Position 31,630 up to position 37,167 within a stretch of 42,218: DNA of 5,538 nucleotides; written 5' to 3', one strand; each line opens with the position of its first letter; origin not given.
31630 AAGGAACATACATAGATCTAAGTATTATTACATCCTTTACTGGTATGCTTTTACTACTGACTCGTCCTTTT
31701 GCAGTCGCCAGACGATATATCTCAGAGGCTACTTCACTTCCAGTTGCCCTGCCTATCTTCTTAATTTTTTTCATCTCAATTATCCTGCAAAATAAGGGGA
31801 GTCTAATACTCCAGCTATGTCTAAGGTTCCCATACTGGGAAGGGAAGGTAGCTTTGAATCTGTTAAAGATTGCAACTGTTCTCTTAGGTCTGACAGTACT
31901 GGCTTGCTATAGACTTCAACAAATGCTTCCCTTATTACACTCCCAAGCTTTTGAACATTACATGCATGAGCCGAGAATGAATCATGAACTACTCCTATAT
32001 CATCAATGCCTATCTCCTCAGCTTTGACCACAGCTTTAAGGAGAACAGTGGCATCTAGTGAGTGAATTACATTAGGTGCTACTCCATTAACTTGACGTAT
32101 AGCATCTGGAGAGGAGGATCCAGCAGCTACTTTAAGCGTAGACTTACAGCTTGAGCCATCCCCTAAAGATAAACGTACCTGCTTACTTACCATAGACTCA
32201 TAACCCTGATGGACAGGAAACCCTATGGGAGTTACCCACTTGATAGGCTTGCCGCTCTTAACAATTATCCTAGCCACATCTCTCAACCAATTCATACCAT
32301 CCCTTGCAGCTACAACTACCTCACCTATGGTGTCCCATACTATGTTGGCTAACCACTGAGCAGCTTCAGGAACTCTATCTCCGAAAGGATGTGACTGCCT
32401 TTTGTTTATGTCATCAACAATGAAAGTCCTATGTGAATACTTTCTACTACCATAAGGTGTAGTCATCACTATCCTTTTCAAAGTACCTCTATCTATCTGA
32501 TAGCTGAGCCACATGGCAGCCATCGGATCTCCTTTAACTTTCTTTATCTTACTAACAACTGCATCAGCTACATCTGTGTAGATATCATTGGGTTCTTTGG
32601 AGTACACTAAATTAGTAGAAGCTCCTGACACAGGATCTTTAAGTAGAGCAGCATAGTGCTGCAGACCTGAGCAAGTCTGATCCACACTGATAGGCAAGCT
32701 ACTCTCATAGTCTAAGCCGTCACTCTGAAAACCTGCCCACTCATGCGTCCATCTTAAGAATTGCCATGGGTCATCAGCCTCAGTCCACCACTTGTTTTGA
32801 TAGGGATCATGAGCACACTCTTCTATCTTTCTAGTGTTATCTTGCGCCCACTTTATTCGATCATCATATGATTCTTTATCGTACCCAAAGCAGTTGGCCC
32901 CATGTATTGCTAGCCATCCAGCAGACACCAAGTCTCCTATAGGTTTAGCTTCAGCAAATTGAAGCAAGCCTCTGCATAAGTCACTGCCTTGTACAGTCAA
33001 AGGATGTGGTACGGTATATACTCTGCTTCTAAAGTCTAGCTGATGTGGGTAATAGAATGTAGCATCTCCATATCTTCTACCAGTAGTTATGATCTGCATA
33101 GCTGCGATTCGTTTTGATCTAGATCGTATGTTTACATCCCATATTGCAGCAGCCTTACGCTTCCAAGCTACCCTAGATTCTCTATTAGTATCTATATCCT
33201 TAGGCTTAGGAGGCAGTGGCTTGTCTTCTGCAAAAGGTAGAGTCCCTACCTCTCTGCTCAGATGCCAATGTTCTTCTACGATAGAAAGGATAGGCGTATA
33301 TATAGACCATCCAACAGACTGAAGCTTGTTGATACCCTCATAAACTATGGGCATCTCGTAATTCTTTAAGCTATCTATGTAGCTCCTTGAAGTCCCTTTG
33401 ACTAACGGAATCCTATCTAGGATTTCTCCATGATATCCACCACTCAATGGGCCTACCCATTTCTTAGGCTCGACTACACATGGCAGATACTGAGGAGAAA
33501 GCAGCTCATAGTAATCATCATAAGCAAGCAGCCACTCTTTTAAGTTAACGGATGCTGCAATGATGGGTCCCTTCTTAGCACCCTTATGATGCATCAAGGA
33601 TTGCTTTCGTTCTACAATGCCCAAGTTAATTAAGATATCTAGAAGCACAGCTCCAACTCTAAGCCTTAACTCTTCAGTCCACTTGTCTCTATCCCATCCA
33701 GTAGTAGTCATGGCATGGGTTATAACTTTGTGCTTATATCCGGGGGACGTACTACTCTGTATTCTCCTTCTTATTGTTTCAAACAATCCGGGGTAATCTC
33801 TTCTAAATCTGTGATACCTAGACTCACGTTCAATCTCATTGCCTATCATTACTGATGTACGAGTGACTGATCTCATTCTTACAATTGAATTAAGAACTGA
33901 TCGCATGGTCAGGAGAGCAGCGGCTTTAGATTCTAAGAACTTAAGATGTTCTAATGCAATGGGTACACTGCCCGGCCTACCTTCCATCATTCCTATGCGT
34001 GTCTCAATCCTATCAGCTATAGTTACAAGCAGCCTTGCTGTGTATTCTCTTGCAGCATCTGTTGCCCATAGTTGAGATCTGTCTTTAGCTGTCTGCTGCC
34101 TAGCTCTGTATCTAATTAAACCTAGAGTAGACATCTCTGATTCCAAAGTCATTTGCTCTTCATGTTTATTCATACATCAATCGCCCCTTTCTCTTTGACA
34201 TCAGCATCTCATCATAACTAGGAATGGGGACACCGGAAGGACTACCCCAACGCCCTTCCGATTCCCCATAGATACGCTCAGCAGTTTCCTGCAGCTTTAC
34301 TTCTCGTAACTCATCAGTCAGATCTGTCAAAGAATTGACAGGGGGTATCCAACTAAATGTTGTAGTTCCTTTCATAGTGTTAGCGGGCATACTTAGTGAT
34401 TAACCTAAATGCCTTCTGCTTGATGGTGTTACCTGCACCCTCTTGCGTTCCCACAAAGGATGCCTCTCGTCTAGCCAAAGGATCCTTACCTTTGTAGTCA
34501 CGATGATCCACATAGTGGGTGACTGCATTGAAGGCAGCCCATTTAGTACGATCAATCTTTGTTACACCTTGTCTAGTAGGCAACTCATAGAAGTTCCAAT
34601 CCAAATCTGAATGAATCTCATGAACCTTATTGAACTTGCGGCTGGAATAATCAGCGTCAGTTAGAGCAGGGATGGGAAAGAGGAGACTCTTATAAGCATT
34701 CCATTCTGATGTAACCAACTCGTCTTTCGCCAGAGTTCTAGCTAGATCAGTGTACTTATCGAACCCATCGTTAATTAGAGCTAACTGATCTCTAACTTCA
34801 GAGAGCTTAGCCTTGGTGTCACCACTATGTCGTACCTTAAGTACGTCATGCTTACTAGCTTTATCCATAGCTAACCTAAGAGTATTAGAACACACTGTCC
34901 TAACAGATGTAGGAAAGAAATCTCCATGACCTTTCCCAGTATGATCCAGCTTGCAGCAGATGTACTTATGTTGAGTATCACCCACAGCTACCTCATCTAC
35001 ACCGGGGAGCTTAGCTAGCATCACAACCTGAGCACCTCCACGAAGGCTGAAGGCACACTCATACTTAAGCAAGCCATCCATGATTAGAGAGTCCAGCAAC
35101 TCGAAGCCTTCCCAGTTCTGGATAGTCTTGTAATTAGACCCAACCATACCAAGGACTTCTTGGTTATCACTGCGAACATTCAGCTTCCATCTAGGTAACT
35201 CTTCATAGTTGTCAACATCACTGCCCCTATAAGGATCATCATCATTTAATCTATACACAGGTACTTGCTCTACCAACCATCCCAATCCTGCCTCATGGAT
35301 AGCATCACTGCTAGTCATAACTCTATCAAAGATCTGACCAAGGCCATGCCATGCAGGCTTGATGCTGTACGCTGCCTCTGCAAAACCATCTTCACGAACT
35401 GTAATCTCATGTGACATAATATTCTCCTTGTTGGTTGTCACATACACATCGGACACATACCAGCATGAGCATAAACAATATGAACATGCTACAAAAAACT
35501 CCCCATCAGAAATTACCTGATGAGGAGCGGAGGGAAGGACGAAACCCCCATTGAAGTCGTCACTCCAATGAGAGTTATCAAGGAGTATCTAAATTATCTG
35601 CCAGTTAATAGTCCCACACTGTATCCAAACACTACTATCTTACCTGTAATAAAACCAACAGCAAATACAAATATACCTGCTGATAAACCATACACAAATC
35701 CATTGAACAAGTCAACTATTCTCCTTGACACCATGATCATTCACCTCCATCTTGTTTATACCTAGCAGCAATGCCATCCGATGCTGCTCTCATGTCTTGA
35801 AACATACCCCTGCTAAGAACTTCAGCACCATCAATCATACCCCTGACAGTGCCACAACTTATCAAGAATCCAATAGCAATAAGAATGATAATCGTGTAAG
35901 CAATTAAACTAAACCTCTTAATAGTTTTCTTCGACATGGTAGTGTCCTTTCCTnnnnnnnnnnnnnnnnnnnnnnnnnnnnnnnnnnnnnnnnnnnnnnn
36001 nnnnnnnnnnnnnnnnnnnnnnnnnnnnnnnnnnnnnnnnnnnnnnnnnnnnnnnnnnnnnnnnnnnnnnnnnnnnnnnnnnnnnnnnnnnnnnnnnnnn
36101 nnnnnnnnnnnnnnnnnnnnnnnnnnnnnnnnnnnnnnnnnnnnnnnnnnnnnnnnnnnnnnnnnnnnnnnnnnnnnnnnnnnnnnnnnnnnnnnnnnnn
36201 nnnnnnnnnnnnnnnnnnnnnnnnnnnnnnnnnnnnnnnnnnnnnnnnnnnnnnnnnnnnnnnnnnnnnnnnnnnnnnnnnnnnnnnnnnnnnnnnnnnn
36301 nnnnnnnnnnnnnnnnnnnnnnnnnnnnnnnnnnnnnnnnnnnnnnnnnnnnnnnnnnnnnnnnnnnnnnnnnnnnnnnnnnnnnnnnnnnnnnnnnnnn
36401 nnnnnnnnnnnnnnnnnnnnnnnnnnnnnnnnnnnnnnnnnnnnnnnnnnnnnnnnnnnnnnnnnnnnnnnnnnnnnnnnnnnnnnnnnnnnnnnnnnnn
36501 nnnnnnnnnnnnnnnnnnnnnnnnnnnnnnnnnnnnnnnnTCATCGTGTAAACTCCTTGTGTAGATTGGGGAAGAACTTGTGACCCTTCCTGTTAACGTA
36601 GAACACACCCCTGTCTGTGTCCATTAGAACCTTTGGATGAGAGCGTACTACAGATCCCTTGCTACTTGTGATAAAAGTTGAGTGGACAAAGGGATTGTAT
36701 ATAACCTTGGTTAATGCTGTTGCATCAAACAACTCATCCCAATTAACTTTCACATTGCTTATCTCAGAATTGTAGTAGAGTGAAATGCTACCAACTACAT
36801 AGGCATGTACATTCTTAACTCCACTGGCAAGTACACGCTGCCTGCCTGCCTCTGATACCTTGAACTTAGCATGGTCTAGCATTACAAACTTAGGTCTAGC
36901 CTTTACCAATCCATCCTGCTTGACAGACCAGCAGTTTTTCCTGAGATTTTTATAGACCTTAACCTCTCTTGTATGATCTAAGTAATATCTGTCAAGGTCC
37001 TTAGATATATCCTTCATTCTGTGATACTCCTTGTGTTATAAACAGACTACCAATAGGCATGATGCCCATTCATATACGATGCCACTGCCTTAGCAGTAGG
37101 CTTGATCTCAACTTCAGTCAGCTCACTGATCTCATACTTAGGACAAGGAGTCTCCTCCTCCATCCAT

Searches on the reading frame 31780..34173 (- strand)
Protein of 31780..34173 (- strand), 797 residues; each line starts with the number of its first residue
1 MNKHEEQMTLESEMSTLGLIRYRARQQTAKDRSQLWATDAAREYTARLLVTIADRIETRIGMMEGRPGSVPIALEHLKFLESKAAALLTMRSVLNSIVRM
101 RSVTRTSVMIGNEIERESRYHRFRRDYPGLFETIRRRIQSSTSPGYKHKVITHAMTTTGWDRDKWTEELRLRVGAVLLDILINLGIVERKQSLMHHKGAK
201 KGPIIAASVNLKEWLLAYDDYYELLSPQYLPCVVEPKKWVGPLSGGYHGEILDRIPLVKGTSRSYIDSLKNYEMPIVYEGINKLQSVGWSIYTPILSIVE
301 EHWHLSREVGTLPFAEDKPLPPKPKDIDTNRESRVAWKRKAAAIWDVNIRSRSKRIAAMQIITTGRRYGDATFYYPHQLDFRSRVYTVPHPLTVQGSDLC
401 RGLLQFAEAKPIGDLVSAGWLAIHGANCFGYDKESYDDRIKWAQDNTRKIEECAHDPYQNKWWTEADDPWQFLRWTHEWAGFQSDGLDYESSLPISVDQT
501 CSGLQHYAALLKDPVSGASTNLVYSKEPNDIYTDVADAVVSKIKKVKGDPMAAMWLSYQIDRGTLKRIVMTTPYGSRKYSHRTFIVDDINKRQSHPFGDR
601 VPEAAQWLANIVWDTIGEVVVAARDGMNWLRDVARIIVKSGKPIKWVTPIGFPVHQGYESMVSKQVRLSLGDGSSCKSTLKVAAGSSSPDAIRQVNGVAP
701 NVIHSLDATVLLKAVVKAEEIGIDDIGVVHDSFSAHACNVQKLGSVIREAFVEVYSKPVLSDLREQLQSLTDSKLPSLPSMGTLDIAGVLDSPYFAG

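Call 13: search_protein_families(library=pfam, proteins=[window:31780-34173:-], max_evalue=0.01)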
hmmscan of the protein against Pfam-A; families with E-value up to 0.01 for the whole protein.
window:31780-34173:- (797 aa): 2 families
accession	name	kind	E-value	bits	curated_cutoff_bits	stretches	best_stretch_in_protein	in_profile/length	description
PF00940.24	RNA_pol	-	1.4e-101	341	22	1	418-769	8-370/448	DNA-dependent RNA polymerase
PF14700.11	RPOL_N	-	4.5e-17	62.9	30.1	1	70-285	76-333/334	DNA-directed RNA polymerase N-terminal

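Call 78: search_dna_similar(query=window:31780-34173:-, collection=phages, mode=protein, max_rows=12)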
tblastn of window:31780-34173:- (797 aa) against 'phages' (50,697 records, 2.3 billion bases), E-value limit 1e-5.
Records with a match: 2844; places in all: 2887; records where one place covers at least 80% of the query: 2489.
Best place of each record, by identity: <60% 2844.
By first word of the organism name: Klebsiella 716; Escherichia 366; Pseudomonas 342; Acinetobacter 170; Vibrio 149; Salmonella 124; Yersinia 92; Pectobacterium 84; Xanthomonas 56; Ralstonia 55; and 79 more.
By host as written in the record: - 389; Klebsiella pneumoniae 387; Escherichia coli 125; Acinetobacter baumannii 61; Pseudomonas putida KT2440 and Paw85 53; Pseudomonas aeruginosa 49; Yersinia pestis 38; Pectobacterium atrosepticum DSM18077 33; and 725 more.
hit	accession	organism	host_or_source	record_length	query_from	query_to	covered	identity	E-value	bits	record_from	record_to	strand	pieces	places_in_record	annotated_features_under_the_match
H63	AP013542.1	uncultured phage_MedDCM-OCT-S35-C6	metagenomic fosmid library constructed ...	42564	1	795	100%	36.6%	9e-146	479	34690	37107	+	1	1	RNA polymerase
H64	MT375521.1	Pelagibacter phage Eistla EXVC025P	Candidatus Pelagibacter ubique HTCC1062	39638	1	795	100%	36.3%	2e-153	502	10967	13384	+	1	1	RNA polymerase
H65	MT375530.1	Pelagibacter phage Ran EXVC014P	Candidatus Pelagibacter sp H2P3alpha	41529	1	795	100%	36.3%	2e-147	484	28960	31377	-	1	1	RNA polymerase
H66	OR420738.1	Pelagibacter phage HTVC131P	Candidatus Pelagibacter sp. HTCC7211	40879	1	795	100%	36.3%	3e-147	484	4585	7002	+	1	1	RNA polymerase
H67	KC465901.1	Pelagibacter phage HTVC019P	Candidatus Pelagibacter ubique HTCC1062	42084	1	795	100%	36.3%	8e-147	483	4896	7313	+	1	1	RNA polymerase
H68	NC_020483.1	Pelagibacter phage HTVC019P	Candidatus Pelagibacter ubique HTCC1062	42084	1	795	100%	36.3%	8e-147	483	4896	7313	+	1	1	RNA polymerase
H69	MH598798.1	Pelagibacter phage HTVC022P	Candidatus Pelagibacter ubique HTCC1062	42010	1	795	100%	36.1%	7e-146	480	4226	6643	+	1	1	RNA polymerase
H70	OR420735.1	Pelagibacter phage HTVC168P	Candidatus Pelagibacter sp. HTCC7211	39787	1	795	100%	36.1%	1e-153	503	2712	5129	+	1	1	RNA polymerase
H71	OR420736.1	Pelagibacter phage HTVC304P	Candidatus Pelagibacter sp.FZCC0233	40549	1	795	100%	35.9%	2e-145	479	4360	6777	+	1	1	RNA polymerase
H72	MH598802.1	Pelagibacter phage HTVC201P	Candidatus Pelagibacter sp. FZCC0015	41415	1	795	100%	35.6%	3e-142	469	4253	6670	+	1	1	RNA polymerase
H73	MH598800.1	Pelagibacter phage HTVC031P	Candidatus Pelagibacter ubique HTCC1062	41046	1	795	100%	35.6%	9e-151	494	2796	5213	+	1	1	RNA polymerase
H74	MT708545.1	Rhizobium phage Pasto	Bradyrhizobium japonicum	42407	1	795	100%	35.5%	1e-144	476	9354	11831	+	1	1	RNA polymerase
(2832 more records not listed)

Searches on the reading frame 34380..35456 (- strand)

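Call 13: search_protein_families(library=pfam, proteins=[window:34380-35456:-], max_evalue=0.01)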
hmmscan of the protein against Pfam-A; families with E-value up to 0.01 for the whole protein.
window:34380-35456:- (358 aa): 1 family
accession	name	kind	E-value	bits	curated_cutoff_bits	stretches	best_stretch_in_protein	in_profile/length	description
PF06067.16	DUF932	-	8.9e-37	127.5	23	1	101-321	1-211/227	Domain of unknown function (DUF932)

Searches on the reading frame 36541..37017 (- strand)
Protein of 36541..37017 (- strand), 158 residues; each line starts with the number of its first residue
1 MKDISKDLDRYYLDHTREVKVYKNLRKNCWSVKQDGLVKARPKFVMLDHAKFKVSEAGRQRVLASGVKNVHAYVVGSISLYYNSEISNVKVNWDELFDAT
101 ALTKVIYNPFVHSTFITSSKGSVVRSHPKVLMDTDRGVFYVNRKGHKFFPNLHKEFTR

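Call 13: search_protein_families(library=pfam, proteins=[window:36541-37017:-], max_evalue=0.01)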
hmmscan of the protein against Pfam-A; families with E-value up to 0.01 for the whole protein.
window:36541-37017:- (158 aa): 1 family
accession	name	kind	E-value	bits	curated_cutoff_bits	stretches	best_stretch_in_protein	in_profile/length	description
PF25735.1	Phage_L5_gp82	-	5.2e-25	88.1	27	1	14-136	3-116/120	Mycobacterium phage L5 gene 82 protein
